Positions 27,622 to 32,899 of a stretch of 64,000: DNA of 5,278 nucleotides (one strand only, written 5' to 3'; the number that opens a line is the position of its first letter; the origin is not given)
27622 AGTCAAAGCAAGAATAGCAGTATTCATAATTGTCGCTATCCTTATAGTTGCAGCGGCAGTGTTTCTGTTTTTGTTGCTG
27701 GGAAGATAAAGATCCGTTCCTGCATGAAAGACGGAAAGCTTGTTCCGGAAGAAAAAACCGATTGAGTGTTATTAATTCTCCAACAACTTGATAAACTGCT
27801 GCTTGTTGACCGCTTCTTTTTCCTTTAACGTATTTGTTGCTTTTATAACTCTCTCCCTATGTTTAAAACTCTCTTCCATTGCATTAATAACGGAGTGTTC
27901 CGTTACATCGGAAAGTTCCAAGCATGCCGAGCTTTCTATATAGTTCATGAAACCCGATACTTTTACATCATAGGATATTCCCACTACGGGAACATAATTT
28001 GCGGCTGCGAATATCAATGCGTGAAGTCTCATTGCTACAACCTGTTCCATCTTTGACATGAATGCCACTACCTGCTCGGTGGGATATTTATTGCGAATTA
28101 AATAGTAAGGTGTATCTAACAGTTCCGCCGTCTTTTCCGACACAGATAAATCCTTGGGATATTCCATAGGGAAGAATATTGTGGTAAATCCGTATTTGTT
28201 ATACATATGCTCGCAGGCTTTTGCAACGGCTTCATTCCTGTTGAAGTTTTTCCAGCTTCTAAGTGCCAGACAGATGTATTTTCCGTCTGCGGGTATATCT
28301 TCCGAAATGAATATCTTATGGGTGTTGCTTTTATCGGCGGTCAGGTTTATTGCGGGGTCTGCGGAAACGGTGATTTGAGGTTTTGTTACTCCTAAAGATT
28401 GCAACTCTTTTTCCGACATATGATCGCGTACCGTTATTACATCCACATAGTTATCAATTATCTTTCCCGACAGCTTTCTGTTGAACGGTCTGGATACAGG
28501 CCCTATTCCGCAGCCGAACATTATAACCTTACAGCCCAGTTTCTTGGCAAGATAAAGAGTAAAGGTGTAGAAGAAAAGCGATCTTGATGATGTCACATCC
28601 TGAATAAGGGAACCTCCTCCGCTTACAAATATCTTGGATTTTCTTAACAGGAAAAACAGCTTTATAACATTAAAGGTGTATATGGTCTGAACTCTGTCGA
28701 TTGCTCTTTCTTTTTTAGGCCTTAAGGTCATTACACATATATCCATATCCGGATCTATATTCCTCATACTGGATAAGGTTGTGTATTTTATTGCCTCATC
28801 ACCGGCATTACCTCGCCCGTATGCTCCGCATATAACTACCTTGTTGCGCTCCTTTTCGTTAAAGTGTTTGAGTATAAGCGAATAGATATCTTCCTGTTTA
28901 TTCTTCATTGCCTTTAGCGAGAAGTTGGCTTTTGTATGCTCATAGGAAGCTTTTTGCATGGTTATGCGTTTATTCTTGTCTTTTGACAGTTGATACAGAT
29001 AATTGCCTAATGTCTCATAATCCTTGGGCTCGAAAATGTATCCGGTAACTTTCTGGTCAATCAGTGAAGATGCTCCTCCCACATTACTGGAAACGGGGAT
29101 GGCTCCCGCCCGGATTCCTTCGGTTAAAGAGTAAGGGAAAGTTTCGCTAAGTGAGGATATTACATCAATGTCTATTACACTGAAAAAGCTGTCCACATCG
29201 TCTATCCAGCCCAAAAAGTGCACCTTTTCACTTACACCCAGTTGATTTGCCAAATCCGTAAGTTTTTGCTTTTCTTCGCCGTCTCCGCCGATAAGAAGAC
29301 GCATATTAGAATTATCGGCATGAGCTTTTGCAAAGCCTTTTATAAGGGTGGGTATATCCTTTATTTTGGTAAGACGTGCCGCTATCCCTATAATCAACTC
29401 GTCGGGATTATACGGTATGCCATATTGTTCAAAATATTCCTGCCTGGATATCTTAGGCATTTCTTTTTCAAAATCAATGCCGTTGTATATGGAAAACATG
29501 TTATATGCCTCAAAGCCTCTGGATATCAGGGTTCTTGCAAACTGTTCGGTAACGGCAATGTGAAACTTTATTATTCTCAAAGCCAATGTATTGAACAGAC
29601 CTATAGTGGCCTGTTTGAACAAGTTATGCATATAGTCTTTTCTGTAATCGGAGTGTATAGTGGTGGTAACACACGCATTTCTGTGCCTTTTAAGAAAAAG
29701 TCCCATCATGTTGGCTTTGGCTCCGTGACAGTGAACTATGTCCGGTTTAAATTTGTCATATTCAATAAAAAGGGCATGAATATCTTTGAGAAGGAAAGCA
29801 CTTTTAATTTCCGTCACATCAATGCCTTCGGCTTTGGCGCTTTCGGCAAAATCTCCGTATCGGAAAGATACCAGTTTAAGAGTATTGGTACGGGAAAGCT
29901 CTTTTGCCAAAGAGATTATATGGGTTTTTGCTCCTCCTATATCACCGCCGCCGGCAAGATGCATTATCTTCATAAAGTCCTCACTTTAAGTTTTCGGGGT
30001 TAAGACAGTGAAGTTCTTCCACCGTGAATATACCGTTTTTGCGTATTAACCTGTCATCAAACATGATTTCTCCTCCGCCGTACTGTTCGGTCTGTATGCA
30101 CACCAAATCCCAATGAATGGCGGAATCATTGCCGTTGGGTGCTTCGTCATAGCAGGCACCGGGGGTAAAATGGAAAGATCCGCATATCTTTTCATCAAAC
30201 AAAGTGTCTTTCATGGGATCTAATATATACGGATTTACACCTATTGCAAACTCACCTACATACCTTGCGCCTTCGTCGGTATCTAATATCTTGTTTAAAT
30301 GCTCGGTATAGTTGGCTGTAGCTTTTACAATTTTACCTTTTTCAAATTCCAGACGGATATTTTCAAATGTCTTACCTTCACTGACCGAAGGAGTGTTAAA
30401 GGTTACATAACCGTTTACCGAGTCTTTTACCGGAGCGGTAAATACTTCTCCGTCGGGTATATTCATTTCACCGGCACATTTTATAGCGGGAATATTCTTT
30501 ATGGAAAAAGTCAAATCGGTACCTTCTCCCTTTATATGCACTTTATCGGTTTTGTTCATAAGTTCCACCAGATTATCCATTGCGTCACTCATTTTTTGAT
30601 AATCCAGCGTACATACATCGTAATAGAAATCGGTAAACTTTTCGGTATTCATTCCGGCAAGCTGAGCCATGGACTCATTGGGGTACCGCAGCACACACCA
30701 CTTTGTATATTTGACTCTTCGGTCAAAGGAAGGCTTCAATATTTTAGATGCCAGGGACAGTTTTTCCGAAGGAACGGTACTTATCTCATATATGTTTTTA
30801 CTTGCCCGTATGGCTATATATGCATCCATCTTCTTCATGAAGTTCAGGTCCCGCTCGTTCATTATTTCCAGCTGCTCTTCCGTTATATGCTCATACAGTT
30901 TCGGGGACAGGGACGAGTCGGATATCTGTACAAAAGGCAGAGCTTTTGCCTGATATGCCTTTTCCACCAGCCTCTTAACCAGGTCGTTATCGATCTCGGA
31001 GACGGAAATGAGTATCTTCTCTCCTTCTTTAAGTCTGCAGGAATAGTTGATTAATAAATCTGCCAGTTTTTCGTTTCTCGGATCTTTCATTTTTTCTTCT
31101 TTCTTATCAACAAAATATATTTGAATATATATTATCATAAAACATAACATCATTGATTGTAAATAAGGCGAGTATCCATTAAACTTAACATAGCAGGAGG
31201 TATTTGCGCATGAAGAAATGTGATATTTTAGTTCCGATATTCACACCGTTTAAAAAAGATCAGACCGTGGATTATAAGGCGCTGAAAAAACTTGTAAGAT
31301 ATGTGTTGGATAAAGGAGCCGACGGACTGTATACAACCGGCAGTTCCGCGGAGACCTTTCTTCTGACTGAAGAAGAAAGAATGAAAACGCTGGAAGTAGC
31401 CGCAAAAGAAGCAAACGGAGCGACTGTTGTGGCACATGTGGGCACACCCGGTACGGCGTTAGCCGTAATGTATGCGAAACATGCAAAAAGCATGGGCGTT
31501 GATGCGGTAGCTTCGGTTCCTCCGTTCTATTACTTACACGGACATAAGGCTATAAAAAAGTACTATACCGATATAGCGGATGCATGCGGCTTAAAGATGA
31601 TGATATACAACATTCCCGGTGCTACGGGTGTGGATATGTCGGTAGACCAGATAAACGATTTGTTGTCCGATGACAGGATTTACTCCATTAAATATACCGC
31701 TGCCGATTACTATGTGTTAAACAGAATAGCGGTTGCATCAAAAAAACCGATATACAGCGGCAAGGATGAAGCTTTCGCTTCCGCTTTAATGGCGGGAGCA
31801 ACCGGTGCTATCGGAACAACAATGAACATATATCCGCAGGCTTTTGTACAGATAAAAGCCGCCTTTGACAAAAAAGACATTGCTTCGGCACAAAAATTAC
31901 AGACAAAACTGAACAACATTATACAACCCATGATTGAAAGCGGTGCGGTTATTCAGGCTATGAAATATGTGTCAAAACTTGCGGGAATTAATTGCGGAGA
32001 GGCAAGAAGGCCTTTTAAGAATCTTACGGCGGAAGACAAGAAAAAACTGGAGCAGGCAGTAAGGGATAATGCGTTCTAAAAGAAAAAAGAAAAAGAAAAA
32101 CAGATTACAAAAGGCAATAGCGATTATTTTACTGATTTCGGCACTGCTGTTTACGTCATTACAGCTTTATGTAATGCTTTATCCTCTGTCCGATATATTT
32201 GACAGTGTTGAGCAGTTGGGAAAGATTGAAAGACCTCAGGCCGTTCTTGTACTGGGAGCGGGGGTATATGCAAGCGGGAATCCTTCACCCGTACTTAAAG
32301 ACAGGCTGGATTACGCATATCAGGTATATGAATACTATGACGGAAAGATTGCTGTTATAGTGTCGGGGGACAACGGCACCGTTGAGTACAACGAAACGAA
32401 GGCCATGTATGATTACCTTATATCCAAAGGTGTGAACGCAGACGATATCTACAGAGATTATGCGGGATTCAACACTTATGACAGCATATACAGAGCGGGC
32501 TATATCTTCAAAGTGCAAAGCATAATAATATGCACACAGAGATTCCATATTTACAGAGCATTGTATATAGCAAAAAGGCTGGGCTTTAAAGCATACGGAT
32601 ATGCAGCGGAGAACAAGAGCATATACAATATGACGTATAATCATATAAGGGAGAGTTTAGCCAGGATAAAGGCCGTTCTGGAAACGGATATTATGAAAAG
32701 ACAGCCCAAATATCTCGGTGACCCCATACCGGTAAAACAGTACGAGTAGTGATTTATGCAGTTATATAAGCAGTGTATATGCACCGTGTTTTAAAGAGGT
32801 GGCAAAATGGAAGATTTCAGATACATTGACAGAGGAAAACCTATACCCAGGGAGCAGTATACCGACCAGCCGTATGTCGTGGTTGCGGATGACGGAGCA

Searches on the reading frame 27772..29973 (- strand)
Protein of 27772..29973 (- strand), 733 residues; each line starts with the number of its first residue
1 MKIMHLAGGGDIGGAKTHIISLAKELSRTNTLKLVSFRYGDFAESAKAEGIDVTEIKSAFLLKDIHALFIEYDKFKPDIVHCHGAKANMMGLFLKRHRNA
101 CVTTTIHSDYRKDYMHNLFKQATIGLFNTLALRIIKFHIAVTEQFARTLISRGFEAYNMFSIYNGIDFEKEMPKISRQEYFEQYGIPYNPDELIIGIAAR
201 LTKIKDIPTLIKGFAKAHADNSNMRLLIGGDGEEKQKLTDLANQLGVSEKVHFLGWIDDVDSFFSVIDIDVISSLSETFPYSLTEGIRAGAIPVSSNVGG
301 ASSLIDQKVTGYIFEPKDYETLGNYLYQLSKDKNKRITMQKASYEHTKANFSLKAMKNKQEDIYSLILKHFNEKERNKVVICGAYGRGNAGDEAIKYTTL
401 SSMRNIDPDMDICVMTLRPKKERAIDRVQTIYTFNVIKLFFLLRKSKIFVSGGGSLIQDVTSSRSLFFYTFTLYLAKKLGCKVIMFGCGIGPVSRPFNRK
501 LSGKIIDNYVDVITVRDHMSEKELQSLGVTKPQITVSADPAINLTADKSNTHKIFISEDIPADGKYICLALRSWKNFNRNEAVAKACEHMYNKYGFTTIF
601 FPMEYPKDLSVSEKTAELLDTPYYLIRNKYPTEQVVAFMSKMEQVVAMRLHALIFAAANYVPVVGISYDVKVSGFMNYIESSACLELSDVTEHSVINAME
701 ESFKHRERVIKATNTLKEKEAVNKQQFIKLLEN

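Call 43: search_protein_families(library=pfam, proteins=[window:27772-29973:-], max_evalue=0.001)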
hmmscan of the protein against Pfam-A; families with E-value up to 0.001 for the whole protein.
window:27772-29973:- (733 aa): 6 families
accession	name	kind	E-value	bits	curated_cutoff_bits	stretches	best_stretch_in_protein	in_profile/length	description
PF04230.19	PS_pyruv_trans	-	2.9e-42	146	25.3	1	389-669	1-279/280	Polysaccharide pyruvyl transferase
PF00534.26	Glycos_transf_1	-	9.4e-31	107.1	26.4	1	189-345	12-171/172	Glycosyl transferases group 1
PF13692.12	Glyco_trans_1_4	-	2.3e-22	80.2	27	1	194-332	3-142/142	Glycosyl transferases group 1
PF13439.12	Glyco_transf_4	-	5.6e-16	59.5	28.5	1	12-169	1-169/170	Glycosyltransferase Family 4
PF13579.12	Glyco_trans_4_4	-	1.5e-08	35.6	29.7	1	69-165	67-158/158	Glycosyl transferase 4-like domain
PF13477.12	Glyco_trans_4_2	-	1.3e-05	25.8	23.4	1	15-111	9-112/139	Glycosyl transferase 4-like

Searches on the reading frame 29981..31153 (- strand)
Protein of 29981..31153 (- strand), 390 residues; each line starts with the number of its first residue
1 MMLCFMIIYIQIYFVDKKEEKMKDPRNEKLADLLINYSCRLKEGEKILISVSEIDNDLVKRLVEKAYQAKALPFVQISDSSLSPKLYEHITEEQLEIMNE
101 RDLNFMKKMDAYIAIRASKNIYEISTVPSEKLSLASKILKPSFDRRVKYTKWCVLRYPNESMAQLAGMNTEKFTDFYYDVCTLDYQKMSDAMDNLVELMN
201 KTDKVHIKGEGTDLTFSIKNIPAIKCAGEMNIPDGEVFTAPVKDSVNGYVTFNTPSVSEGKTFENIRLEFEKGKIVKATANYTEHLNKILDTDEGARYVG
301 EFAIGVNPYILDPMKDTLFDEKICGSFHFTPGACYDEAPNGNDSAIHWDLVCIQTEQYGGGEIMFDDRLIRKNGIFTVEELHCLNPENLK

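Call 43: search_protein_families(library=pfam, proteins=[window:29981-31153:-], max_evalue=0.001)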
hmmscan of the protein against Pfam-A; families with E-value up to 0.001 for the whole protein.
window:29981-31153:- (390 aa): 1 family
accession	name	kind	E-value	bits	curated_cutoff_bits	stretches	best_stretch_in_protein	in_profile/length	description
PF02073.20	Peptidase_M29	-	3.7e-63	214.2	27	1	26-353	4-383/406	Thermophilic metalloprotease (M29)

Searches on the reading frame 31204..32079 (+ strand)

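Call 43: search_protein_families(library=pfam, proteins=[window:31204-32079:+], max_evalue=0.001)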
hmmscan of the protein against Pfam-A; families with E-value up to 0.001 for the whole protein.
window:31204-32079:+ (291 aa): 1 family
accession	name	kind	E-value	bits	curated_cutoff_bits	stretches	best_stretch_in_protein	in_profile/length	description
PF00701.28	DHDPS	-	3.1e-67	226.8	22.1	1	7-287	4-287/289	Dihydrodipicolinate synthetase family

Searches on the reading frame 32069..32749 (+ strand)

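Call 43: search_protein_families(library=pfam, proteins=[window:32069-32749:+], max_evalue=0.001)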
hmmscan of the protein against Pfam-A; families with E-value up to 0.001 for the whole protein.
window:32069-32749:+ (226 aa): 1 family
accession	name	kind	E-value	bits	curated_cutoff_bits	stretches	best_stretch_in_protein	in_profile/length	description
PF02698.23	DUF218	-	1.7e-23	83.4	27.6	1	57-180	1-109/133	DUF218 domain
